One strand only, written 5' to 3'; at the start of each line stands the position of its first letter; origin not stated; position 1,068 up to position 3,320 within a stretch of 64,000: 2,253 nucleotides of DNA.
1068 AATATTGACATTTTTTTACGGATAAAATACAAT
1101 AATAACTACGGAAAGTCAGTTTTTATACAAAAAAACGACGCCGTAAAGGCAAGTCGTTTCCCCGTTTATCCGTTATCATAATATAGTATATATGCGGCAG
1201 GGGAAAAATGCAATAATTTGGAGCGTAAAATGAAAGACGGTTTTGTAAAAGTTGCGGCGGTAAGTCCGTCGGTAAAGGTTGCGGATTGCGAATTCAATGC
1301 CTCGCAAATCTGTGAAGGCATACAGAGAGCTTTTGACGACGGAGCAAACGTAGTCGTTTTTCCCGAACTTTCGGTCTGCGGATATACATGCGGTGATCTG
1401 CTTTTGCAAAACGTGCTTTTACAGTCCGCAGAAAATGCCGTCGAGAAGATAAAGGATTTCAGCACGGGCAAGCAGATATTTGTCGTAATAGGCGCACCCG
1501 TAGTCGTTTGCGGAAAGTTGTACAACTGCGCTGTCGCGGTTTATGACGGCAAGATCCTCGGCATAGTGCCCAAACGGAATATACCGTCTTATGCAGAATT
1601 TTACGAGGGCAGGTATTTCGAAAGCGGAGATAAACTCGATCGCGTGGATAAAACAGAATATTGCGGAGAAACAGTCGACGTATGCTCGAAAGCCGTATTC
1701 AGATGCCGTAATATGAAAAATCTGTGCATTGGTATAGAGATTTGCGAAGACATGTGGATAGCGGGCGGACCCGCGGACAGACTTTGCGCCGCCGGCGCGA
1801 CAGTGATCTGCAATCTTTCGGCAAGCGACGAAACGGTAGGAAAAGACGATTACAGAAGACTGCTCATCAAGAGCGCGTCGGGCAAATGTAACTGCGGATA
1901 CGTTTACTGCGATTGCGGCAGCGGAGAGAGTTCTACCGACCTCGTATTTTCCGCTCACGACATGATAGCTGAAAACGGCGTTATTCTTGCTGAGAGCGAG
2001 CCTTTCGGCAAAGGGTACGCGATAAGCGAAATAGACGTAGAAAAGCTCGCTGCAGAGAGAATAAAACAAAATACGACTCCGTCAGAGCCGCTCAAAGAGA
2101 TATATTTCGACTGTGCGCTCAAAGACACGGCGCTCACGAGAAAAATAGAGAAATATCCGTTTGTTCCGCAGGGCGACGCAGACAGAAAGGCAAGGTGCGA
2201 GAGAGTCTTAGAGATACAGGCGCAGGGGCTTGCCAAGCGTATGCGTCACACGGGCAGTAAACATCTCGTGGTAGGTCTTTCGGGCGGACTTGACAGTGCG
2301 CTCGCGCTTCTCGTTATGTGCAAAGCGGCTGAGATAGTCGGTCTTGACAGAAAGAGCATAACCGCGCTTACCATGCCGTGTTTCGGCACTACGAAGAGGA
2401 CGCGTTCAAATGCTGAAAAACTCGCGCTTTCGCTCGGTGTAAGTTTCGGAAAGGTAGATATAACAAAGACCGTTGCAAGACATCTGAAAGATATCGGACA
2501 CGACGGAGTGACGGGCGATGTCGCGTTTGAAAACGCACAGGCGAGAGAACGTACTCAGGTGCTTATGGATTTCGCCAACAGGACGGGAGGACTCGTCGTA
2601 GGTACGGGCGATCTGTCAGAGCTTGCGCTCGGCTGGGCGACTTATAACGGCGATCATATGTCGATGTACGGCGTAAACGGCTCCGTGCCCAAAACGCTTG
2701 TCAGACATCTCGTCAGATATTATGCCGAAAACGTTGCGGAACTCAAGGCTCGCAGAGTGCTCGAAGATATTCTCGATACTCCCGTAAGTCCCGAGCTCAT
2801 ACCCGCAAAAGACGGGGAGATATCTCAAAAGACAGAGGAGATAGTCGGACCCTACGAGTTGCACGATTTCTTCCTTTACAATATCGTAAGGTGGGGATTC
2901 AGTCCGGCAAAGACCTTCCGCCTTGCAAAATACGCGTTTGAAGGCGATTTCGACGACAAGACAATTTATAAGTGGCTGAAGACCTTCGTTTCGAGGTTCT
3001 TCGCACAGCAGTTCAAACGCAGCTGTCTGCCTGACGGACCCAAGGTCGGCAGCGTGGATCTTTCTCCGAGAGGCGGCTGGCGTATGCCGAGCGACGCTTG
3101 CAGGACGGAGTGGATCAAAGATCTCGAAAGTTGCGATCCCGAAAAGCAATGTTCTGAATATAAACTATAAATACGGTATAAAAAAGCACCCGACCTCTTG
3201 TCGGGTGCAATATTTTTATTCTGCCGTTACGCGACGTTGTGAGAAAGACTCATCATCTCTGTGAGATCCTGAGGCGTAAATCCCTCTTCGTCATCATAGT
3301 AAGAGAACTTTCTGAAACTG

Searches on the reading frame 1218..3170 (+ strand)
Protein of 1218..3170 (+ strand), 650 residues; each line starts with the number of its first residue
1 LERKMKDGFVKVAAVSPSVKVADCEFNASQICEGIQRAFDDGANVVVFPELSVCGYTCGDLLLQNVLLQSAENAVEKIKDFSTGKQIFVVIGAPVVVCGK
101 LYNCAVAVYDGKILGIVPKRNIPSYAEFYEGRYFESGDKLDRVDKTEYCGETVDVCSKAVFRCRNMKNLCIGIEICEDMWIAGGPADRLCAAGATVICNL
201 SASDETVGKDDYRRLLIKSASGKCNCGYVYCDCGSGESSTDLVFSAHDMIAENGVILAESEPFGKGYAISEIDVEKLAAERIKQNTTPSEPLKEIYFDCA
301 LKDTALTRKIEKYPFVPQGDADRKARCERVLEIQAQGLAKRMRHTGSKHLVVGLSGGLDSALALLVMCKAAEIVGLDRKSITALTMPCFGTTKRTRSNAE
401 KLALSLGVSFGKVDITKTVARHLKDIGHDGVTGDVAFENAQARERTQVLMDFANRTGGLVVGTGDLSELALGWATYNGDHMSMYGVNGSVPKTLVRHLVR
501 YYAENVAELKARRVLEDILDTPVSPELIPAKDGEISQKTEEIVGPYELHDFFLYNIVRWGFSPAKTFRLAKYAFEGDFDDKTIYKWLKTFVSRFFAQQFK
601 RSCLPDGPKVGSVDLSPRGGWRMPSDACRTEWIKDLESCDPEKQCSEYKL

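Call 89: search_protein_families(library=pfam, proteins=[window:1218-3170:+], max_evalue=0.00001)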
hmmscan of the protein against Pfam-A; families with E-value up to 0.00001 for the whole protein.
window:1218-3170:+ (650 aa): 2 families
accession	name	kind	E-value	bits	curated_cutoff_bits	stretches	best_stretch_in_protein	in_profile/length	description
PF02540.23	NAD_synthase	-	1.3e-28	100.2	21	1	335-550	6-199/242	NAD synthase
PF00795.27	CN_hydrolase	-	1.5e-21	77.4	23.2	1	11-278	1-252/256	Carbon-nitrogen hydrolase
